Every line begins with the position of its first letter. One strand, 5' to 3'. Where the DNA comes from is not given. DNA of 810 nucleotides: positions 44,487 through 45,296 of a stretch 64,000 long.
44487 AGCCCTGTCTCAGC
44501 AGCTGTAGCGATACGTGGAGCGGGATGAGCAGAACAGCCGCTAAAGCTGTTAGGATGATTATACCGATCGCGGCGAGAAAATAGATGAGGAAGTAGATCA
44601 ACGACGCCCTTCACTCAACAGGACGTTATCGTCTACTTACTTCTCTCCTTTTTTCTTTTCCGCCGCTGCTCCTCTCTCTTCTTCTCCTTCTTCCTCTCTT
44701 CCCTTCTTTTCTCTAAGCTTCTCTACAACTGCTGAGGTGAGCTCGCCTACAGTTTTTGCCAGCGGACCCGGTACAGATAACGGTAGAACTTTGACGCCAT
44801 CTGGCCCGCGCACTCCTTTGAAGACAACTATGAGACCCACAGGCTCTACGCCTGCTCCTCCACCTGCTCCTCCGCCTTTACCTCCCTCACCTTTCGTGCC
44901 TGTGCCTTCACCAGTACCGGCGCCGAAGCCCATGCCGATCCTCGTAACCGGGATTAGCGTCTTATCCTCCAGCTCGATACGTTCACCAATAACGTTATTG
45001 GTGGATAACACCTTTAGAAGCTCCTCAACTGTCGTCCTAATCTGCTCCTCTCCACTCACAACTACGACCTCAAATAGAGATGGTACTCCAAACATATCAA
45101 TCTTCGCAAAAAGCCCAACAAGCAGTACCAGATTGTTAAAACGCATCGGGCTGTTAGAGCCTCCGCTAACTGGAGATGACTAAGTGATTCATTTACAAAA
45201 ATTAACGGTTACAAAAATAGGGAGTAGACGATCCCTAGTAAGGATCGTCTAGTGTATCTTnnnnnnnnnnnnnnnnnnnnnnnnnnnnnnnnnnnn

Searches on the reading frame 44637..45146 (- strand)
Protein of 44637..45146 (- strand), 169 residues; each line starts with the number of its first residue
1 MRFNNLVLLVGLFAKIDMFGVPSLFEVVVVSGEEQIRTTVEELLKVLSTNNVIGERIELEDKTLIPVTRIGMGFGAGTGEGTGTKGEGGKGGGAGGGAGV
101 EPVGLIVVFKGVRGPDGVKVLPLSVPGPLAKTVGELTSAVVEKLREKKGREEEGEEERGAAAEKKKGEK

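Call 17: search_protein_families(library=pfam, proteins=[window:44637-45146:-], max_evalue=0.01)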
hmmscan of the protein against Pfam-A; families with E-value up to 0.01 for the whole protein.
window:44637-45146:- (169 aa): 1 family
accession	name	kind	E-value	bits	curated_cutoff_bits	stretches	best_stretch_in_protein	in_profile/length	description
PF09579.15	Spore_YtfJ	-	1.6e-14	54.3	25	1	57-129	1-69/81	Sporulation protein YtfJ (Spore_YtfJ)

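Call 50: search_protein_families(library=ncbifam, proteins=[window:44637-45146:-], max_evalue=0.001)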
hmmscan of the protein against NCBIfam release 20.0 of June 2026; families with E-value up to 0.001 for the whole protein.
window:44637-45146:- (169 aa): 1 family
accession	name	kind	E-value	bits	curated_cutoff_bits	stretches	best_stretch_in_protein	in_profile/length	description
TIGR02874.1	spore_ytfJ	equivalog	3.5e-12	46.7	116.3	1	34-147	6-120/125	GerW family sporulation protein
